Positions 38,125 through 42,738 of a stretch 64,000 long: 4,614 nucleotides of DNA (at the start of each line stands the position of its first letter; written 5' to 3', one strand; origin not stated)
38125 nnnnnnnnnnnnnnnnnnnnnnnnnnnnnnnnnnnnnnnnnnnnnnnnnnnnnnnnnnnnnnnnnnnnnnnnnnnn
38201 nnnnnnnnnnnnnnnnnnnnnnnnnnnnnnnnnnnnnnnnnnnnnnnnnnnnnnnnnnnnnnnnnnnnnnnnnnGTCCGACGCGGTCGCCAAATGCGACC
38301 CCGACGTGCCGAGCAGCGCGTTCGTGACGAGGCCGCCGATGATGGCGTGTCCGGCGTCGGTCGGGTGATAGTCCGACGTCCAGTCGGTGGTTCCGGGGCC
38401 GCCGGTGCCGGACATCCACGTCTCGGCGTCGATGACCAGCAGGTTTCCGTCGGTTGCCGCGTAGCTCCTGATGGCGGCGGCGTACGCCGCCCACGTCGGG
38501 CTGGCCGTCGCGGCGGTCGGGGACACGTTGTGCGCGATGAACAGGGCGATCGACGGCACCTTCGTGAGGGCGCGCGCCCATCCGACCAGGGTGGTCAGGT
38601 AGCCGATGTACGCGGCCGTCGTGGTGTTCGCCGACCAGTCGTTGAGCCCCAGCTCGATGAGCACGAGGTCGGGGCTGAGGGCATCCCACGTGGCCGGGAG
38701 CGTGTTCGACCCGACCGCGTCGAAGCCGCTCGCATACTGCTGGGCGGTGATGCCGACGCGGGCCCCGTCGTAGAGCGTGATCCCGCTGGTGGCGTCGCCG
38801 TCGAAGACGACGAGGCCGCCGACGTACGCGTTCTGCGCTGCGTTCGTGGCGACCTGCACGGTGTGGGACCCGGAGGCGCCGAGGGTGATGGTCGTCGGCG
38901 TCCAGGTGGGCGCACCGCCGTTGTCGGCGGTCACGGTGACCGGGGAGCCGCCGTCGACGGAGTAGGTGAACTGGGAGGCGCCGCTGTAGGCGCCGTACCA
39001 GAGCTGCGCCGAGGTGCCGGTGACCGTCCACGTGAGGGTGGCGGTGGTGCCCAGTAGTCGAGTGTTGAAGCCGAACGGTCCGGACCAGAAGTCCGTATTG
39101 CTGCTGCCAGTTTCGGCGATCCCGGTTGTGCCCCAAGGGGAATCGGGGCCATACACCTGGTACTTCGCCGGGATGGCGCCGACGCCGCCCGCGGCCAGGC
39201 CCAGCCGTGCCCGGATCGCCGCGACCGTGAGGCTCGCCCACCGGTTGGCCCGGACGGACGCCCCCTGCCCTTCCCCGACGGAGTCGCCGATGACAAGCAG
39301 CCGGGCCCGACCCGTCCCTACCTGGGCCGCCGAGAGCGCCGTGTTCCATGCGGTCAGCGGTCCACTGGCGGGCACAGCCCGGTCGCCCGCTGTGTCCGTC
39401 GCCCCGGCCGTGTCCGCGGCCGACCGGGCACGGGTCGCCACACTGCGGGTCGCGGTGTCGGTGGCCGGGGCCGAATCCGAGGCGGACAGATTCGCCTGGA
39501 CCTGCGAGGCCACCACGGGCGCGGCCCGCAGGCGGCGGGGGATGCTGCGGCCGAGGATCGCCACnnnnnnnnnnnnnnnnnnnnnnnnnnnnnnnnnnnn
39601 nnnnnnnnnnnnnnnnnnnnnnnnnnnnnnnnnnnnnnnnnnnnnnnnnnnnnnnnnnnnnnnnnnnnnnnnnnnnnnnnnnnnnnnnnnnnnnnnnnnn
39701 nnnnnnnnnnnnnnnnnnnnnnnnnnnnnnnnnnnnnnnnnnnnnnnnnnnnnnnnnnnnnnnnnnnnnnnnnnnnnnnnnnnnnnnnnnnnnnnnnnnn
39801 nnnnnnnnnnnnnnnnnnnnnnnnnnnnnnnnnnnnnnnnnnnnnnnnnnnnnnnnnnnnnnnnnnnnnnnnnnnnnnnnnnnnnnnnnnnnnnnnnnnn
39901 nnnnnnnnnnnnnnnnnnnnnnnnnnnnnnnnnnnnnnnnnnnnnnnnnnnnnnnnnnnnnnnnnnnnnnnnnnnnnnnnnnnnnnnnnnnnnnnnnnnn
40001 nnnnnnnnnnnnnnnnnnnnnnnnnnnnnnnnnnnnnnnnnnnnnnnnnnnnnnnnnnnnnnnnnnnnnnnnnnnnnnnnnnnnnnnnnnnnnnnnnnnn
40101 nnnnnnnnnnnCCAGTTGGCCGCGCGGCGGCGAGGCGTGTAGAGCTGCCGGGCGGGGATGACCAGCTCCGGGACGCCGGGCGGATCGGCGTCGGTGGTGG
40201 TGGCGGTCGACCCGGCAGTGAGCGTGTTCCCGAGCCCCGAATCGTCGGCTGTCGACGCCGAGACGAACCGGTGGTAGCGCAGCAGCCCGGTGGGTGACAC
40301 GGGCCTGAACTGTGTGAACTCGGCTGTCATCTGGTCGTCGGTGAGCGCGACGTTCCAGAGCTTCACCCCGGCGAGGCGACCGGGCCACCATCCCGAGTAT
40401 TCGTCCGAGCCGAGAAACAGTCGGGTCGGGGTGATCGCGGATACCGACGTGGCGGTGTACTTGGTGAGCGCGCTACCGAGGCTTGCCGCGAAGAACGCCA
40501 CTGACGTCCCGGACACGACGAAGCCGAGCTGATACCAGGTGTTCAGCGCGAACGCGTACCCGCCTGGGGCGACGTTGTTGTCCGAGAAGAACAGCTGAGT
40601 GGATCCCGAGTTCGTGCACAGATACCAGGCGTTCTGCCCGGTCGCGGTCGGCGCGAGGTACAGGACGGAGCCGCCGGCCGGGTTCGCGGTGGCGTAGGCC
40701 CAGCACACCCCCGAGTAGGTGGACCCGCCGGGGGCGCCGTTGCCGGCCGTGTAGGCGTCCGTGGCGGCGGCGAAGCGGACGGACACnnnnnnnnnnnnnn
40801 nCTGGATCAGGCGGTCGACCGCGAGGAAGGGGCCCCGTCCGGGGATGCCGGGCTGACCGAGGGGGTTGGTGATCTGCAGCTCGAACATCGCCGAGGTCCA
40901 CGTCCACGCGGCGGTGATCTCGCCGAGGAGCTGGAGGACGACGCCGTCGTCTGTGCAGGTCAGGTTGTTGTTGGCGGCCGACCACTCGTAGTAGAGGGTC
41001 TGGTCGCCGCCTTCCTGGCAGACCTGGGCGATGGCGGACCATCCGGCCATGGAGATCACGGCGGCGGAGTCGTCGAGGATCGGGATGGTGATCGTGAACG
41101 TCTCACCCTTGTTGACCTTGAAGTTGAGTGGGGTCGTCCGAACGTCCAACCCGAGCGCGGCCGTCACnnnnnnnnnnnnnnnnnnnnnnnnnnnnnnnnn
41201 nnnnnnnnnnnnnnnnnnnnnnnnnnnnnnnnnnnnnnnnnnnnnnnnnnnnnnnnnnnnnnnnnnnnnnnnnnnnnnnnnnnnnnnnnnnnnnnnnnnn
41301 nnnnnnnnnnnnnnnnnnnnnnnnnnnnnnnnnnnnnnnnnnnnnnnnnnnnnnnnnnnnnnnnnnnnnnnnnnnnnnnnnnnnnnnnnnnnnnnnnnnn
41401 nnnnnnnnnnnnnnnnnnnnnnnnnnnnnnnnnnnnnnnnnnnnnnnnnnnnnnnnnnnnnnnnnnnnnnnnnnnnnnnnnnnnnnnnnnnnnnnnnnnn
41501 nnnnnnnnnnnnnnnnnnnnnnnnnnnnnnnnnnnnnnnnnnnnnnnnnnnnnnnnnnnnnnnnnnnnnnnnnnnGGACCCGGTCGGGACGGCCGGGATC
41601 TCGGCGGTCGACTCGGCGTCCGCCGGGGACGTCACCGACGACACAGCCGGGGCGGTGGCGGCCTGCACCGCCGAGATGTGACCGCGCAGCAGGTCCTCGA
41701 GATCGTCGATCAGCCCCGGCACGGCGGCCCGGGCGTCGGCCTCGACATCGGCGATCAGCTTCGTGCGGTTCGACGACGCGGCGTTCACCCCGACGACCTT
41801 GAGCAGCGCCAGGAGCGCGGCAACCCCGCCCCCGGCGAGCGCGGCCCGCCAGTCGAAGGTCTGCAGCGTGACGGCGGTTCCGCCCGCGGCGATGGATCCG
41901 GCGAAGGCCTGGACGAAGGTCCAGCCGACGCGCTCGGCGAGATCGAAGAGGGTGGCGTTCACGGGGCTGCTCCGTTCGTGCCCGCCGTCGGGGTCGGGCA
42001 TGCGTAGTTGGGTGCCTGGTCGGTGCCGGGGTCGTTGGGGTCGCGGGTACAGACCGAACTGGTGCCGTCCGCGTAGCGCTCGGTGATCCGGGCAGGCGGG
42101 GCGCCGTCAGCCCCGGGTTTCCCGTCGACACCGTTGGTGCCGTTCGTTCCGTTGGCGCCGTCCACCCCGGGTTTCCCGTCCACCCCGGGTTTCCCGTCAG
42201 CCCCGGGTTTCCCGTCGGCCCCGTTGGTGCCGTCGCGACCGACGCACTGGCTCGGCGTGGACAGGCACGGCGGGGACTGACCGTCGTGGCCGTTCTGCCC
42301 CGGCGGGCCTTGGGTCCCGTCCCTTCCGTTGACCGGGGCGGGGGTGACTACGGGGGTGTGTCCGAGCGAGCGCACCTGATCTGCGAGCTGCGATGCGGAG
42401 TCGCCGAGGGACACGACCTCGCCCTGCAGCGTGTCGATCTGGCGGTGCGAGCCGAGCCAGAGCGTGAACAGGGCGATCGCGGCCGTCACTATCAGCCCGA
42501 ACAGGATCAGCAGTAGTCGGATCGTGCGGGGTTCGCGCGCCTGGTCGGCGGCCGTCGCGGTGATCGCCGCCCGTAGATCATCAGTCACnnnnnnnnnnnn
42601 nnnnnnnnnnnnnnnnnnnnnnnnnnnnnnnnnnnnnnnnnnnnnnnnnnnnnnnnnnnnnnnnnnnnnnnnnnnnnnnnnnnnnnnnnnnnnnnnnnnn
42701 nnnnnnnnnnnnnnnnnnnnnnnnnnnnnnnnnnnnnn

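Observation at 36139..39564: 1141-aa late protein combining an SGNH esterase domain with about 32 tandem 21-residue D-T-A-A-A-T-D repeats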

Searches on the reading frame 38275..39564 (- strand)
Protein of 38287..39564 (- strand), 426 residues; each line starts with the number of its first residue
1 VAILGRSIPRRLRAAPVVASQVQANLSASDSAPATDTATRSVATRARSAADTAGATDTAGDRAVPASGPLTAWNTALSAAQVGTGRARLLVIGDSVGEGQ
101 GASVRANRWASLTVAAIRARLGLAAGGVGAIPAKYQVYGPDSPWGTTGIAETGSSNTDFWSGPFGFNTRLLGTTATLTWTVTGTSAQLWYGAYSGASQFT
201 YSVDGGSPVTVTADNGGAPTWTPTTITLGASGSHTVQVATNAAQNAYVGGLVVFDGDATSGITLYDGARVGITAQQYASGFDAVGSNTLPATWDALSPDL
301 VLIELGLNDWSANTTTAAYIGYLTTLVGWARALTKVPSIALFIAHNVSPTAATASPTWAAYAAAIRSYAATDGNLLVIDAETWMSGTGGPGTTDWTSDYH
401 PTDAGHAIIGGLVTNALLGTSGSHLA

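Call 14: search_protein_families(library=pfam, proteins=[window:38287-39564:-], max_evalue=10)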
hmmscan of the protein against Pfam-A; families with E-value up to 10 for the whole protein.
window:38287-39564:- (426 aa): 3 families
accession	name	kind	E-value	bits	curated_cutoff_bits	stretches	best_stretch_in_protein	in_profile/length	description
PF13472.12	Lipase_GDSL_2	-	6.8e-17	63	32.9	1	284-408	41-178/178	GDSL-like Lipase/Acylhydrolase family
PF00657.28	Lipase_GDSL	-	1.3e-07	32.5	23.6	1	263-410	42-205/208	GDSL-like Lipase/Acylhydrolase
PF06280.18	fn3_5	-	0.52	11.5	27.6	1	204-259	41-103/112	Fn3-like domain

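Call 18: find_homologous_proteins(query=window:38287-39564:-, max_evalue=0.001)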
Query window:38287-39564:- (426 aa): 4 proteins with E <= 0.001 among 8000 candidates.
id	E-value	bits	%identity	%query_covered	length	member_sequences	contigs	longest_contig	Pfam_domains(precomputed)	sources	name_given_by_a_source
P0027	6.9e-116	406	58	81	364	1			PF13472.13,PF00657.29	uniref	uniref:SGNH/GDSL hydrolase family protein n=1 Tax=Pseudonocardia pini TaxID=2758030 RepID=UPI0015F09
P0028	4.8e-49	186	42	77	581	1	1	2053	PF13472.13,PF00657.29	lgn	-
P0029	1.4e-26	112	31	83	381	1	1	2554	PF13472.13,PF00657.29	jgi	jgi:lysophospholipase L1-like esterase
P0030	2.4e-14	71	30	81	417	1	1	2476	PF13472.13,PF00657.29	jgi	jgi:lysophospholipase L1-like esterase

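Call 48: predict_structure(alignment_id=A3)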
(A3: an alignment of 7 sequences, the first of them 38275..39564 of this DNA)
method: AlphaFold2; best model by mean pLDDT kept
length: 430 residues; sequences in the alignment: 7
mean_pLDDT: 69.7   pTM: 0.76
mean pLDDT of the five models: 69.7, 67.5, 65.0, 64.7, 63.6
residues with pLDDT >= 90: 94; 70-90: 170; 50-70: 57; < 50: 109
segments of 3 or more residues with pLDDT < 50: 1-65, 138-144, 282-286, 349-351, 385-398, 420-430
pLDDT, mean of each block of 10 residues (from residue 1): 28 29 26 26 27 31 58 91 89 64 72 87 73 62 54 72 72 90 89 77 95 67 89 92 85 82 82 82 57 89 88 90 94 94 68 67 91 88 49 43 77 81 29
secondary structure, 60 per line:
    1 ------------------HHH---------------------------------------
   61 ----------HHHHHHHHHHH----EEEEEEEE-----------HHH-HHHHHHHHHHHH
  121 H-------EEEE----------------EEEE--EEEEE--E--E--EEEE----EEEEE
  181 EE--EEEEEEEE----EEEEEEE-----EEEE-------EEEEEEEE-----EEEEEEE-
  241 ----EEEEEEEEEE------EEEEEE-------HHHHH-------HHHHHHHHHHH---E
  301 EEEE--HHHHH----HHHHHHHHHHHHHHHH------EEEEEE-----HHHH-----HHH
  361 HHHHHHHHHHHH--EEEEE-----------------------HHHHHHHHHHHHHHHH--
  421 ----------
elements in order: H71-81 E86-93 H109-121 E129-132 E149-152 E155-159 E168-171 E176-182 E185-192 E197-203 E209-212 E220-227 E233-239 E245-254 E261-266 H274-278 H286-296 E300-304 H307-311 H316-331 E338-343 H349-352 H358-372 E375-379 H403-418

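Call 51: fold_search(model_id=the predicted structure, library=pdb)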
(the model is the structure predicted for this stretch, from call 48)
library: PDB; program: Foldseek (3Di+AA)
matches with E <= 10: 1437; with E <= 0.001: 92
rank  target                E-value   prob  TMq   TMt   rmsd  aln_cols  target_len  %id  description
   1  4k3u_B                1.2e-14  1.00  0.60  0.72   4.5       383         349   17  Peptidoglycan O-acetylesterase in action, 30 min (released 2014-09-03)
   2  4k3u_A                1.2e-14  1.00  0.60  0.72   4.7       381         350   17  Peptidoglycan O-acetylesterase in action, 30 min (released 2014-09-03)
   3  8gkd_C                6.8e-14  1.00  0.55  0.65   5.5       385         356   13  Crystal structure of the peptidoglycan O-acetylesterase Ape1 (amino acids 41-392) from Campylobacter jejuni (released 2024-03-20)
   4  8gkd_A                1.4e-13  1.00  0.58  0.68   5.2       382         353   13  Crystal structure of the peptidoglycan O-acetylesterase Ape1 (amino acids 41-392) from Campylobacter jejuni (released 2024-03-20)
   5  8gld_A                2.6e-13  1.00  0.55  0.63   5.6       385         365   12  Crystal structure of the peptidoglycan O-acetylesterase Ape1 (amino acids 22-392) from Campylobacter jejuni (released 2024-03-27)
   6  2waa                  8.2e-11  1.00  0.27  0.33  12.4       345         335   14  Structure of a family two carbohydrate esterase from Cellvibrio japonicus (released 2009-03-24)
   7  2wab_A                3.6e-10  1.00  0.27  0.34  11.4       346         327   17  Structure of an active site mutant of a family two carbohydrate esterase from Clostridium thermocellum in complex with (released 2009-03-24)
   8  2wao_A                7.2e-10  1.00  0.26  0.33  11.6       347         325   16  Structure of a family two carbohydrate esterase from Clostridium thermocellum in complex with cellohexaose (released 2009-10-06)
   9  4xvh                  9.7e-10  1.00  0.30  0.38  11.3       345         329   20  Crystal structure of a Corynascus thermopiles (Myceliophthora fergusii) carbohydrate esterase family 2 (CE2) enzyme plus (released 2015-02-11)
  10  3skv_A                1.5e-07  1.00  0.30  0.35  12.4       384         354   14  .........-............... SsfX3 from a Tetracycline Biosynthetic Pathway (released 2011-10-05)
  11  3skv_B                1.7e-07  1.00  0.27  0.34  12.5       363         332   13  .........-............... SsfX3 from a Tetracycline Biosynthetic Pathway (released 2011-10-05)
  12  7toh_A                2.0e-06  1.00  0.37  0.42   9.1       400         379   12  Crystal structure of carbohydrate esterase PbeAcXE, in complex with MeGlcpA-Xylp (released 2022-04-13)
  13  4dev_D                2.1e-06  1.00  0.23  0.25  12.8       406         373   10  An Acetyl Xylan Esterase (Est2A) from the Rumen Bacterium Butyrivibrio proteoclasticus. (released 2013-02-13)
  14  2w9x_B                2.5e-06  1.00  0.27  0.33  11.7       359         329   12  The active site of a carbohydrate esterase displays divergent catalytic and non-catalytic binding functions (released 2009-03-24)
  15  4dev_A                2.8e-06  1.00  0.23  0.26  12.2       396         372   10  An Acetyl Xylan Esterase (Est2A) from the Rumen Bacterium Butyrivibrio proteoclasticus. (released 2013-02-13)
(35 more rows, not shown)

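Call 85: fold_search(model_id=the predicted structure, library=viral)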
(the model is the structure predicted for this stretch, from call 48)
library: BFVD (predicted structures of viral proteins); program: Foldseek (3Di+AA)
matches with E <= 10: 871; with E <= 0.001: 70
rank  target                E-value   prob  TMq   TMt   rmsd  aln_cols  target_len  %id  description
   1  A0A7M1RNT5            2.8e-27  1.00  0.72  0.58  11.6       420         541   25  Minor tail protein [Arthrobacter phage Thunderclap]
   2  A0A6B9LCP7            1.5e-26  1.00  0.68  0.77  14.2       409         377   27  (no name in the UniProt tables at hand)
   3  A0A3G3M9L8            2.7e-24  1.00  0.65  0.69   7.6       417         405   22  Uncharacterized protein [Gordonia phage Fosterous]
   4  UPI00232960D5         5.5e-24  1.00  0.70  0.78   6.0       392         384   26  (no name look-up for this kind of identifier)
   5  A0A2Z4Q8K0            1.6e-22  1.00  0.61  0.62   4.3       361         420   20  Hydrolase [Gordonia phage Suzy]
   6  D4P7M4                1.1e-21  1.00  0.67  0.35   3.4       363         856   19  Tail fiber protein [Rhodococcus phage ReqiPoco6]
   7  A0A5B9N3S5            3.4e-19  1.00  0.62  0.36   4.4       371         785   19  Tail fiber protein [Klebsiella phage Sin4]
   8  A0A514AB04            1.5e-17  1.00  0.56  0.59   9.3       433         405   19  (no name in the UniProt tables at hand)
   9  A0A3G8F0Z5            2.2e-17  1.00  0.63  0.26   4.7       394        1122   20  Uncharacterized protein [Proteus phage Mydo]
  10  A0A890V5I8            2.7e-17  1.00  0.61  0.46  18.1       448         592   20  Hydrolase [Gordonia phage RoyalG]
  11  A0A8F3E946            5.9e-17  1.00  0.64  0.66   4.3       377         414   17  (no name in the UniProt tables at hand)
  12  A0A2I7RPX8            4.9e-16  1.00  0.54  0.29   6.5       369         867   22  (no name in the UniProt tables at hand)
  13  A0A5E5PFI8            2.3e-12  1.00  0.36  0.25  15.7       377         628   15  (no name in the UniProt tables at hand)
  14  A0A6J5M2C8            3.4e-11  1.00  0.52  0.49   8.3       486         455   14  Uncharacterized protein [uncultured Caudovirales phage]
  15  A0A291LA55            9.7e-11  1.00  0.28  0.30  14.6       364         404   14  Uncharacterized protein [Bordetella phage vB_BbrM_PHB04]
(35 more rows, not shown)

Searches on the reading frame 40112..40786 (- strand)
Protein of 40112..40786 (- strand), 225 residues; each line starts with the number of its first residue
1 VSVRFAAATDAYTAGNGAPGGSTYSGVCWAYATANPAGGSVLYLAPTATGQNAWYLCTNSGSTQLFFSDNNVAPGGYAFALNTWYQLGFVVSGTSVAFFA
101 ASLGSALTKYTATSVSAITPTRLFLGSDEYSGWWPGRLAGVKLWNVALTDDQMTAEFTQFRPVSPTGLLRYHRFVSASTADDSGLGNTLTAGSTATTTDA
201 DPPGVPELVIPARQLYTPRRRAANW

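Call 6: search_protein_families(library=pfam, proteins=[window:40112-40786:-], max_evalue=0.01)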
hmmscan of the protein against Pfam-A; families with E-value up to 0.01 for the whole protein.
window:40112-40786:- (225 aa): 2 families
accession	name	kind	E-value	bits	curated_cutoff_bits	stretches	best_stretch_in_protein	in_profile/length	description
PF13385.13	Laminin_G_3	-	1.5e-07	32.1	27.6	1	19-152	14-149/151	Concanavalin A-like lectin/glucanases superfamily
PF22237.3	SO2946-like_C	-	0.0012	19.3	27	1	47-128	60-148/163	SO2946-like, C-terminal domain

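Call 7: search_protein_families(library=phrogs, proteins=[window:40112-40786:-], max_evalue=0.001)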
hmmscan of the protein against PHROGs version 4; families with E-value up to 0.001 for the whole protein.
window:40112-40786:- (225 aa): 0 families

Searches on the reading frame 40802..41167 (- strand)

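Call 47: search_protein_families(library=phrogs, proteins=[window:40802-41167:-], max_evalue=0.01)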
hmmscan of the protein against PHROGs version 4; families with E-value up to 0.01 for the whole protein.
window:40802-41167:- (122 aa): 1 family
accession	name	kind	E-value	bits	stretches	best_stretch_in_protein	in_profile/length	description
phrog_1084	-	unknown function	2.1e-09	38.5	1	12-104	6-98/123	unknown function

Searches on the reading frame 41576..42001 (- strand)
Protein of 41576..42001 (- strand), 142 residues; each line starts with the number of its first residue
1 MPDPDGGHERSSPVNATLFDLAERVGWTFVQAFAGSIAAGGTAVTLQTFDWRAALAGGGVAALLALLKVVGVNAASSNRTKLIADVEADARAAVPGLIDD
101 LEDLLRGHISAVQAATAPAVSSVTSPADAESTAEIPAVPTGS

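Call 47: search_protein_families(library=phrogs, proteins=[window:41576-42001:-], max_evalue=0.01)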
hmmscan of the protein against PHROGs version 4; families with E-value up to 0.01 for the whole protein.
window:41576-42001:- (142 aa): 2 families
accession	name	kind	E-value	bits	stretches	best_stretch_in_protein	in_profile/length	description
phrog_443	-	lysis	2.7e-08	35.4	1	19-115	13-103/127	holin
phrog_25227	-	moron, auxiliary metabolic gene and host takeover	0.0021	19.2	1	28-78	18-64/79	membrane protein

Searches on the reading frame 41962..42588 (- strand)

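Call 47: search_protein_families(library=phrogs, proteins=[window:41962-42588:-], max_evalue=0.01)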
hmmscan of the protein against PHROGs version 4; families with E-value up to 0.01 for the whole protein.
window:41962-42588:- (209 aa): 13 families
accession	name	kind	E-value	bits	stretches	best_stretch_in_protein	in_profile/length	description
phrog_1806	-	tail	1.4e-09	38.6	1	86-197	161-261/276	collagen like minor tail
phrog_366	-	tail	6.6e-09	36.7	1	55-177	293-396/474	tail fiber protein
phrog_8745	-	tail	5.8e-08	31.5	1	87-163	1391-1462/1803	tail fiber protein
phrog_18350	-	tail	1.3e-07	32.5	2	62-163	48-148/253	tail fiber protein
phrog_6320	-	tail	2.5e-07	30.9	1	87-206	148-240/745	tail fiber protein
phrog_26346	-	unknown function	4.8e-06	26.6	1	90-162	201-262/659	-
phrog_32779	-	unknown function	7.2e-06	25.9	2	135-186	214-264/555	-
phrog_26246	-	tail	7.4e-06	26.3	1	88-166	86-153/329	tail protein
phrog_5073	-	tail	2.2e-05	24.7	1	88-162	276-348/519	tail fiber protein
phrog_29268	-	unknown function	9.2e-05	21.8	1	72-163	254-346/653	-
phrog_28074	-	unknown function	0.00062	19.6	0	67-104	407-444/553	-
phrog_19200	-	head and packaging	0.0038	17.6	0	55-103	31-80/268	virion structural protein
phrog_28263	-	tail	0.0061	14.8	1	73-162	574-664/1400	tail fiber protein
